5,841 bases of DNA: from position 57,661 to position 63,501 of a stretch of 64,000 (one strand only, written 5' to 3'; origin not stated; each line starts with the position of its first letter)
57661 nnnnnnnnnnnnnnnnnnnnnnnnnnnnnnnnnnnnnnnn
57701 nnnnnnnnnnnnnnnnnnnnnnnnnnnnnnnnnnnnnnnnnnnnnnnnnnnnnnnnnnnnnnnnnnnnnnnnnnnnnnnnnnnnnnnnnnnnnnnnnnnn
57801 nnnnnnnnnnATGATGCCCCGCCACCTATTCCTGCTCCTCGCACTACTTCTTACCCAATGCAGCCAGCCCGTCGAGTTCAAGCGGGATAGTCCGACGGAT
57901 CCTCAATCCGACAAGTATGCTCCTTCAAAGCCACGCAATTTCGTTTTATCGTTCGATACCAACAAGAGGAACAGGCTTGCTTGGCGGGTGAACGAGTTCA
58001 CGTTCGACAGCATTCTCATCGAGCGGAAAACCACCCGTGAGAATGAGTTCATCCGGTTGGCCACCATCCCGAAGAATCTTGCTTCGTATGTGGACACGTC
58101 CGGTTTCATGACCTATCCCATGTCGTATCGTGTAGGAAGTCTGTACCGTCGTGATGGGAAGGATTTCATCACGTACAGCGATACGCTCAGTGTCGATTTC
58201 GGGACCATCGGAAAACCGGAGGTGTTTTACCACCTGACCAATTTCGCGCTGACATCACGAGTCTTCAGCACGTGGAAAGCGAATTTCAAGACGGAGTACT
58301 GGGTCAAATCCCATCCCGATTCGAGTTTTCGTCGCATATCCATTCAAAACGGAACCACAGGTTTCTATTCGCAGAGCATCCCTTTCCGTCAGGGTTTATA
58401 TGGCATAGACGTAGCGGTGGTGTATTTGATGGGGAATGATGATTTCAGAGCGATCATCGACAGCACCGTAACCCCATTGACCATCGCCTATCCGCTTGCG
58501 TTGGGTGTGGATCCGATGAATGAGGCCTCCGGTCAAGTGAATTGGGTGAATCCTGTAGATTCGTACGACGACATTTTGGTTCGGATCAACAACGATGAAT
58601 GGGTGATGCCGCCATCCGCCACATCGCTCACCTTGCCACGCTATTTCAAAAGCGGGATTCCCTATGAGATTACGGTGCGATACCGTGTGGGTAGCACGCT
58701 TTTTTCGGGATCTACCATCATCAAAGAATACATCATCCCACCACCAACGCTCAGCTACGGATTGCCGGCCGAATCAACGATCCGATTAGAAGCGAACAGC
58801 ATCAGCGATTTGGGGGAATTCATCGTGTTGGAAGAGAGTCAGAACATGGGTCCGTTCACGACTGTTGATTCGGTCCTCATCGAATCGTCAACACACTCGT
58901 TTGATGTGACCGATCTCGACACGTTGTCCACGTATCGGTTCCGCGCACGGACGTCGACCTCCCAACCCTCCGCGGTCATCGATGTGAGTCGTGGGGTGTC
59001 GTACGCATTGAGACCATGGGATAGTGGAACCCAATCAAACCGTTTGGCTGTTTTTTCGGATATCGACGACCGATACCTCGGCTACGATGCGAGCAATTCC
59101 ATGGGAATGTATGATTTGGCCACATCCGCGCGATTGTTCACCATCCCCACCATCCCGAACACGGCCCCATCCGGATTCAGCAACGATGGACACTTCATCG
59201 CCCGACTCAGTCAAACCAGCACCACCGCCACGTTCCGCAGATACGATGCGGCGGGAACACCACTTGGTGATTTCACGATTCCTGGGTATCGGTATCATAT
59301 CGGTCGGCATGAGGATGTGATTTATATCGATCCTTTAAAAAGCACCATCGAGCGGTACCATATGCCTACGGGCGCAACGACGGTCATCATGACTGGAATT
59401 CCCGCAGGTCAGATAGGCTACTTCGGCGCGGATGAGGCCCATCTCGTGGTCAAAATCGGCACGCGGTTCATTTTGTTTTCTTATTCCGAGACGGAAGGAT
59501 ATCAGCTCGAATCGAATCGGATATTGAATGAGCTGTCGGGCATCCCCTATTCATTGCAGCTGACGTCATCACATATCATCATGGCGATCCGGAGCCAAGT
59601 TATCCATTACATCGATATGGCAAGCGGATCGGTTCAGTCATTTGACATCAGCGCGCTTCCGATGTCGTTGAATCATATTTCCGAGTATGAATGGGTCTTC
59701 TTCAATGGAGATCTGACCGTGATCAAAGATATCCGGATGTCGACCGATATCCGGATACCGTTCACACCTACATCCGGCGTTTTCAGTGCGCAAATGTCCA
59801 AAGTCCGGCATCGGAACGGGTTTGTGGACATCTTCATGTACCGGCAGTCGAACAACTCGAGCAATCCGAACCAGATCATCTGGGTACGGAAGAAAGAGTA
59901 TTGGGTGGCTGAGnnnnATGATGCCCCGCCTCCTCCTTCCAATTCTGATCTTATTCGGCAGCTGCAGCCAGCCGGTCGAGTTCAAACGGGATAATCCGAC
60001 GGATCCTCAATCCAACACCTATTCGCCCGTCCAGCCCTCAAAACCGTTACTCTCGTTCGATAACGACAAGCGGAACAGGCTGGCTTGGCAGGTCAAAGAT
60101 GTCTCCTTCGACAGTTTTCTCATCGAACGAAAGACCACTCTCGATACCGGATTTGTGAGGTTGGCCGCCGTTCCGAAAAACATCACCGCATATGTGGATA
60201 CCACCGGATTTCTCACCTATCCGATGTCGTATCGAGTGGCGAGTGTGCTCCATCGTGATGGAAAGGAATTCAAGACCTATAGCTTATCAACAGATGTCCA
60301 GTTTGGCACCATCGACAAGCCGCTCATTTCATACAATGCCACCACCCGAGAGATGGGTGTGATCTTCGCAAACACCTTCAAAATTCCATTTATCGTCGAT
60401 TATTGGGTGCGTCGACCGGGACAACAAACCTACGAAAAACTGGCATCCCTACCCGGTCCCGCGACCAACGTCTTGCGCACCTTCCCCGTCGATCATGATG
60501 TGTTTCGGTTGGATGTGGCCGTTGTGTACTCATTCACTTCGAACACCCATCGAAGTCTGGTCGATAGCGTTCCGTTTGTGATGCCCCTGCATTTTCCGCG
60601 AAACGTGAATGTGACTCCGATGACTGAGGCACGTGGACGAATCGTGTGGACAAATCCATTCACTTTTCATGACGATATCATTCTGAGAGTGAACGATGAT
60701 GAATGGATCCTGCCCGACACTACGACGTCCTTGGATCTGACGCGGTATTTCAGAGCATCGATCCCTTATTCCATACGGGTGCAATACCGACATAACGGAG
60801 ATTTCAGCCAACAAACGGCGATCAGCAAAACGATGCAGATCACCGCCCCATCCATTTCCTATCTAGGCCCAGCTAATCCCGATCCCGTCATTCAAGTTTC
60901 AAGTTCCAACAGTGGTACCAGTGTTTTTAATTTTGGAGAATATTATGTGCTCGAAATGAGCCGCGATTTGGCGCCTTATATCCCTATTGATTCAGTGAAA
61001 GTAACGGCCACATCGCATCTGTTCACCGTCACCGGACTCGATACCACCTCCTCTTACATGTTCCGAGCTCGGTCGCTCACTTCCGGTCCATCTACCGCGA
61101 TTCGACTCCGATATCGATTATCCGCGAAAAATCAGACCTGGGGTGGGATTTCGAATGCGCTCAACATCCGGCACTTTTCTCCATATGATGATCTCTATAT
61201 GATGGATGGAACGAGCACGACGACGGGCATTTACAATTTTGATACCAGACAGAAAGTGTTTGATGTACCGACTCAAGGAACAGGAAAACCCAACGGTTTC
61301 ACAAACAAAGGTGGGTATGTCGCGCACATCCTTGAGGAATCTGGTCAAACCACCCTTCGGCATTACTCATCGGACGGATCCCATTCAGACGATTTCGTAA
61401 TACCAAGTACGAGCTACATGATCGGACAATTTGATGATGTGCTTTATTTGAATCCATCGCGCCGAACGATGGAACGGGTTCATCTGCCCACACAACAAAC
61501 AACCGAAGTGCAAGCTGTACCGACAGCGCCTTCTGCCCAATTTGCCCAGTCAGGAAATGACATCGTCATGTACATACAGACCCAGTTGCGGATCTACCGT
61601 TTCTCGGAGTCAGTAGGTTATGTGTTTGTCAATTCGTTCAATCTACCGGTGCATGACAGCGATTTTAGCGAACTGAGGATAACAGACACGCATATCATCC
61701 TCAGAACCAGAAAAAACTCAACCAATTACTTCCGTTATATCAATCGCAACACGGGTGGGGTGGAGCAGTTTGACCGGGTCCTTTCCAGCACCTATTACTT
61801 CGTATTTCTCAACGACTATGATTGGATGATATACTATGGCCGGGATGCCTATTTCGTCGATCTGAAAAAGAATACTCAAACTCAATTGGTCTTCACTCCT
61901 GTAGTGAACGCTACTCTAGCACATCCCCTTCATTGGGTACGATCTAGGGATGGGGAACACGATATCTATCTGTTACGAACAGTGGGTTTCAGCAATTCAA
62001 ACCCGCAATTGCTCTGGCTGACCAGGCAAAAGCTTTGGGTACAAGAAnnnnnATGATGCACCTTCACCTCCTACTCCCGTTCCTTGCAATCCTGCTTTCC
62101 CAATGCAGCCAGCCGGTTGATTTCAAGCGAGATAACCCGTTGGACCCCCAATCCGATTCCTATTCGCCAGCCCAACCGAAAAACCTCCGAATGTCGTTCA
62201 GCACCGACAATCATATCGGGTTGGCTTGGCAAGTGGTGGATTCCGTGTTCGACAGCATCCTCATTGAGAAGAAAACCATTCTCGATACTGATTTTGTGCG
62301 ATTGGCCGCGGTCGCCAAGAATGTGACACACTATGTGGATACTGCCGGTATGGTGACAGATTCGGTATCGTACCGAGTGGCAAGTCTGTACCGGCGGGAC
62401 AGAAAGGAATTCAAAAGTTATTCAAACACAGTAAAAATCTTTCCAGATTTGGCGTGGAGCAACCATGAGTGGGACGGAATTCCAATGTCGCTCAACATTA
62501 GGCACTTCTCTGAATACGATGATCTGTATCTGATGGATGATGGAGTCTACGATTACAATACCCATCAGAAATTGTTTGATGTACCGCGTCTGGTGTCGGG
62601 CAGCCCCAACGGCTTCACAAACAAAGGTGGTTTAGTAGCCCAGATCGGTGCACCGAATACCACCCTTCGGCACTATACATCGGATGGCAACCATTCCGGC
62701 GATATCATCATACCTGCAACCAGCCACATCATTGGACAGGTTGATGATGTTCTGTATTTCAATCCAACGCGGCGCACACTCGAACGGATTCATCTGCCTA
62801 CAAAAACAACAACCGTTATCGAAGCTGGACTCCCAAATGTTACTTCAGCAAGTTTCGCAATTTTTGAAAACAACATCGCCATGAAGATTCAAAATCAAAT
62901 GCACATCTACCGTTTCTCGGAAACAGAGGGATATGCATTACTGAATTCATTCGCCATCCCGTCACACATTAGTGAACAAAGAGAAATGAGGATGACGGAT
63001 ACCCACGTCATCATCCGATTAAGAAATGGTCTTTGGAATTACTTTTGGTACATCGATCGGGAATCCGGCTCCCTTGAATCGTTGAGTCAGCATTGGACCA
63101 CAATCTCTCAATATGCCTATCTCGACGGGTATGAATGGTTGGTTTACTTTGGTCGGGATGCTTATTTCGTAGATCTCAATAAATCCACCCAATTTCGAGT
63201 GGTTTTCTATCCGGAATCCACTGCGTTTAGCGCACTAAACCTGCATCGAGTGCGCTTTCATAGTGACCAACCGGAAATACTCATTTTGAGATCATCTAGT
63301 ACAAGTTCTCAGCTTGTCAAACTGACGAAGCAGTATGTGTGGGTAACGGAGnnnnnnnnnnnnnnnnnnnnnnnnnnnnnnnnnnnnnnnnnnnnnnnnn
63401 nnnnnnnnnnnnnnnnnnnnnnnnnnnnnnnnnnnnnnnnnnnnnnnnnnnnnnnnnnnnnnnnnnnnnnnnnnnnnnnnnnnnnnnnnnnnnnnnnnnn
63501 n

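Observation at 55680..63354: Four back-to-back paralogous FN3 lipoprotein genes with 1-2 nt spacers and a conserved W-V-x-E C-terminus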

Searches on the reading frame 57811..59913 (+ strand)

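Call 8: search_protein_families(library=pfam, proteins=[window:57811-59913:+], max_evalue=1)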
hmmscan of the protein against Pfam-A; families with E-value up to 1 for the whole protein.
window:57811-59913:+ (701 aa): 1 family
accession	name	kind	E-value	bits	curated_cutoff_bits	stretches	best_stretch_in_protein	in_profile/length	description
PF00041.27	fn3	-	0.0044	17.6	25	0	357-390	43-81/84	Fibronectin type III domain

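Call 46: search_protein_families(library=ncbifam, proteins=[window:57811-59913:+], max_evalue=1)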
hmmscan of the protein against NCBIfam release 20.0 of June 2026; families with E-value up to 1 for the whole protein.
window:57811-59913:+ (701 aa): 0 families

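Call 72: search_protein_families(library=phrogs, proteins=[window:57811-59913:+], max_evalue=0.1)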
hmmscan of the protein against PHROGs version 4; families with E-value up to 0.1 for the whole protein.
window:57811-59913:+ (701 aa): 0 families

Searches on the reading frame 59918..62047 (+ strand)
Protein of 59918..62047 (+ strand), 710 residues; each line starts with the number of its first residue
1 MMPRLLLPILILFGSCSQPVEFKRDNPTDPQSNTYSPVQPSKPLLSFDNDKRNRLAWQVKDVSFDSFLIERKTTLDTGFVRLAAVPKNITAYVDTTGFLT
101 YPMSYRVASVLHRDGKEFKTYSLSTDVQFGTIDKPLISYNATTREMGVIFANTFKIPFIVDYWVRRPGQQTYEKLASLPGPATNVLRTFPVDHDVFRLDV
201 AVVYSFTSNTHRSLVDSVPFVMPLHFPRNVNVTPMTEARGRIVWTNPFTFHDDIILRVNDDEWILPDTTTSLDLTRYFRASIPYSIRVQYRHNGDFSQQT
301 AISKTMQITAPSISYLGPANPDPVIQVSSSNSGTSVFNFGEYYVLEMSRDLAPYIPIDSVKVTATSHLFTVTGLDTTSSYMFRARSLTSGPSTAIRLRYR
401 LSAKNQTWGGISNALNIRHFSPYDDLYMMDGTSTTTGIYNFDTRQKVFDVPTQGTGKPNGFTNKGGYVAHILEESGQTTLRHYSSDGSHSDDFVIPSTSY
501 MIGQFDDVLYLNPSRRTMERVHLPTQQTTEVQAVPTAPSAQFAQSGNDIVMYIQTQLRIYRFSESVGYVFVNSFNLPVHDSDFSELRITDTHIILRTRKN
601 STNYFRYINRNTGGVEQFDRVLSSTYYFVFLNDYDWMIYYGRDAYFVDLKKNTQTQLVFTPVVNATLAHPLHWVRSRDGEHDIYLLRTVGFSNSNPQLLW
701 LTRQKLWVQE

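Call 8: search_protein_families(library=pfam, proteins=[window:59918-62047:+], max_evalue=1)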
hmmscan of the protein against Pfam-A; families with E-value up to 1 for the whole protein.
window:59918-62047:+ (710 aa): 1 family
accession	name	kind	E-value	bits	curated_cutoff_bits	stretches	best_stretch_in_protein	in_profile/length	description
PF00041.27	fn3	-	0.0021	18.7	25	0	355-390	37-72/84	Fibronectin type III domain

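Call 46: search_protein_families(library=ncbifam, proteins=[window:59918-62047:+], max_evalue=1)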
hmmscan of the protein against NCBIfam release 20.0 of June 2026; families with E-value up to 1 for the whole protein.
window:59918-62047:+ (710 aa): 0 families

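Call 72: search_protein_families(library=phrogs, proteins=[window:59918-62047:+], max_evalue=0.1)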
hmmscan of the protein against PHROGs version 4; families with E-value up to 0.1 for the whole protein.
window:59918-62047:+ (710 aa): 1 family
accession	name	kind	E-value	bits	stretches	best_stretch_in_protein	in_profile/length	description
phrog_4971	-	tail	0.0028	18.1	1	202-300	170-272/283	major tail protein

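Call 87: search_dna_similar(query=window:59918-62047:+, collection=plasmids, mode=protein, max_evalue=0.001, max_rows=8)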
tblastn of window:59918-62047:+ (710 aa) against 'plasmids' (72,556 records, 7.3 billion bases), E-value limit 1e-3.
No match.

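Call 88: search_dna_similar(query=window:59918-62047:+, collection=phages, mode=protein, max_evalue=0.001, max_rows=8)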
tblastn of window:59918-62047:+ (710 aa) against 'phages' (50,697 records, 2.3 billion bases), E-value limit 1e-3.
No match.

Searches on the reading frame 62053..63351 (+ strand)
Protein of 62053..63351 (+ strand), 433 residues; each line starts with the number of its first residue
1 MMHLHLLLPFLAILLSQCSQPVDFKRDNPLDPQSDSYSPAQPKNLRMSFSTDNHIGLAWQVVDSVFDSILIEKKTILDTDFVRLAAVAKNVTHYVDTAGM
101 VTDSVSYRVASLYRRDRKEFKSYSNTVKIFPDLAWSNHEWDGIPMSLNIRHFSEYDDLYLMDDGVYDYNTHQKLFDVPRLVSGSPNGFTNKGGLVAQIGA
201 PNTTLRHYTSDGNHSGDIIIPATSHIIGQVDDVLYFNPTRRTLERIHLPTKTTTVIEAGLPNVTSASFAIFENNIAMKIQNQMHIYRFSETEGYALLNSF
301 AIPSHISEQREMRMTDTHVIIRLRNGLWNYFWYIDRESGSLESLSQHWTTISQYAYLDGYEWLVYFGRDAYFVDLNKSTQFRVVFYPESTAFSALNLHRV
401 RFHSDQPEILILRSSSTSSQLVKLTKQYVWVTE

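Call 8: search_protein_families(library=pfam, proteins=[window:62053-63351:+], max_evalue=1)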
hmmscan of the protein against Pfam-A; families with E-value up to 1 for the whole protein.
window:62053-63351:+ (433 aa): 1 family
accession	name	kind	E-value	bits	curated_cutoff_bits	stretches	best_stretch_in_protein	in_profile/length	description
PF15020.11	Beta-prop_CATSPERD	-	0.059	13.1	27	1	248-292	42-85/329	CATSPERD, beta-propeller domain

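Call 28: find_related_loci(query=A3, collection=genome_contigs, flank=10000)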
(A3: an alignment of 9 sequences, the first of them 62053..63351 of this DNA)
Query A3 (433 aa) in genome_contigs; peptide patterns used: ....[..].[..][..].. (x = any residue, [..] = any of these).
13 stretches matched a pattern, but none encodes a relative of the query by tblastn (E <= 1e-3).

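Call 33: predict_structure(alignment_id=A3)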
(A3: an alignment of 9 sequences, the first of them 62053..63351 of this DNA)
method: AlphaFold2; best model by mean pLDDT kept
length: 433 residues; sequences in the alignment: 9
mean_pLDDT: 78.6   pTM: 0.62
mean pLDDT of the five models: 78.6, 76.7, 74.4, 69.0, 59.2
residues with pLDDT >= 90: 96; 70-90: 226; 50-70: 86; < 50: 25
segments of 3 or more residues with pLDDT < 50: 1-4, 19-23, 130-135, 429-433
pLDDT, mean of each block of 10 residues (from residue 1): 52 54 59 81 76 72 81 78 86 71 72 85 72 49 71 86 87 86 74 85 85 88 84 90 91 92 90 92 93 92 89 93 91 95 86 81 77 80 58 68 69 70 61 34
secondary structure, 60 per line:
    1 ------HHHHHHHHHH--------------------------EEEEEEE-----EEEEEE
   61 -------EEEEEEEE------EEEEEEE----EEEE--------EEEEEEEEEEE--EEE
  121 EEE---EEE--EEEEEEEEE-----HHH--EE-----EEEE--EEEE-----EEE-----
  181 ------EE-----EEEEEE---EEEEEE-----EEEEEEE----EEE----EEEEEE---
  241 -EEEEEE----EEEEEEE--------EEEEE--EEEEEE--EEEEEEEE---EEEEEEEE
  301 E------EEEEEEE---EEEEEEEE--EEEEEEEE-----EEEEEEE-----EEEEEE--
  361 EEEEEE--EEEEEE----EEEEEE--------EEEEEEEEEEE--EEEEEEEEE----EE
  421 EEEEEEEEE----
elements in order: H7-16 E43-49 E55-60 E68-75 E82-88 E93-96 E105-115 E118-123 E127-129 E132-140 E158-161 E164-167 E173-175 E194-199 E203-208 E214-220 E225-227 E232-237 E242-247 E252-258 E267-271 E274-279 E282-289 E293-301 E308-314 E318-325 E328-335 E341-347 E353-358 E361-366 E369-374 E379-384 E393-403 E406-414 E419-429

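Call 37: fold_search(model_id=the predicted structure, library=pdb)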
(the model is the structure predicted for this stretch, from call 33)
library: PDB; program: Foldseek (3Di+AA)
matches with E <= 10: 1872; with E <= 0.001: 535
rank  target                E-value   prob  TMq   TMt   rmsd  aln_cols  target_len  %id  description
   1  9ozi_A                1.2e-08  1.00  0.28  0.09  23.1       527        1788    9  Cryo-EM structure of chicken ROS1 in apo-state. This is the complete map and model. (released 2026-02-25)
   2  9pwq_A                2.7e-08  1.00  0.34  0.12  23.6       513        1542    9  Cryo-EM structure of receptor tyrosine kinase ROS1 extracellular domain in complex with NELL2 (released 2026-02-25)
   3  8hmc_A                7.0e-08  1.00  0.29  0.19  29.1       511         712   10  base module state 1 of Tetrahymena IFT-A (released 2023-06-14)
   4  9ozh_D                9.3e-08  1.00  0.31  0.11  22.4       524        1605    9  Cryo-EM structure of 1:2:1 ROS1/NEL/NICOL holo-complex, conformation 2. (released 2026-02-25)
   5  9pvp                  1.3e-07  1.00  0.33  0.11  22.7       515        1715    9  Cryo-EM structure of receptor tyrosine kinase ROS1 extracellular domain (released 2026-02-25)
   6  9e2g_2B               1.8e-07  1.00  0.30  0.22  22.9       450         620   11  Cryo-EM structure of 48 nm repeat of microtubule doublet from T. brucei flagellum (released 2025-03-12)
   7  8bbg_C                1.8e-07  1.00  0.24  0.10  28.3       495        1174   12  Structure of the IFT-A complex; anterograde IFT-A train model (released 2022-12-21)
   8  9oz1_A                2.1e-07  1.00  0.30  0.19  22.9       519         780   10  Cryo-EM structure of chicken ROS1 in apo-state. Cryo-EM refinement is focused on the "leg" region of chicken ROS1. (released 2026-02-25)
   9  7z6e_C                2.5e-07  1.00  0.29  0.25  19.6       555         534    9  Structure of the C1-PH-CNH regulatory module of MRCK1 (released 2023-02-22)
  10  10ft_A                2.7e-07  1.00  0.26  0.21  29.4       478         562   12  Cryo-EM structure of receptor tyrosine kinase ROS1 in complex with NELL2 (released 2026-02-25)
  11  9oz6_B                3.0e-07  1.00  0.18  0.10  24.4       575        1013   11  Cryo-EM structure of 1:1 chicken ROS1 and chicken NEL complex. (released 2026-02-25)
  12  8bbe_C                3.3e-07  1.00  0.24  0.16  27.8       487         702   12  Structure of the IFT-A complex; IFT-A2 module (released 2022-12-21)
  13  5iv5_BJ               3.8e-07  1.00  0.23  0.12  26.2       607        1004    8  Cryo-electron microscopy structure of the hexagonal pre-attachment T4 baseplate-tail tube complex (released 2016-05-18)
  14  9ozc_A                4.0e-07  1.00  0.28  0.10  16.6       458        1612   10  Cryo-EM structure of 1:2:1 ROS1/NEL/NICOL holo-complex, conformation 1. (released 2026-02-25)
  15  7z8b_F                6.1e-07  1.00  0.43  0.41  15.7       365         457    9  Structure of CRL7FBXW8 reveals coupling with CUL1-RBX1/ROC1 for multi-cullin-RING E3-catalyzed ubiquitin ligation (released 2022-08-24)
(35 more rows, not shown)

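Call 44: find_related_loci(query=A3, collection=metagenome_contigs, flank=10000)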
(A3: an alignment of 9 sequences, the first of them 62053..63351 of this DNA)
Query A3 (433 aa) in metagenome_contigs; peptide patterns used: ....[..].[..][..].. (x = any residue, [..] = any of these).
29 stretches matched a pattern, but none encodes a relative of the query by tblastn (E <= 1e-3).

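Call 46: search_protein_families(library=ncbifam, proteins=[window:62053-63351:+], max_evalue=1)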
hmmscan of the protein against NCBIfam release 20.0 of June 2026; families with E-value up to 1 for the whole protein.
window:62053-63351:+ (433 aa): 0 families

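Call 47: find_related_loci(query=window:62053-63351:+, collection=metagenome_contigs, flank=10000)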
Query window:62053-63351:+ (433 aa) in metagenome_contigs; peptide patterns used: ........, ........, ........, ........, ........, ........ (x = any residue, [..] = any of these).
28 stretches matched a pattern, but none encodes a relative of the query by tblastn (E <= 1e-3).

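Call 72: search_protein_families(library=phrogs, proteins=[window:62053-63351:+], max_evalue=0.1)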
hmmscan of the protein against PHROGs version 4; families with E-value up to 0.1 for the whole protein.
window:62053-63351:+ (433 aa): 0 families
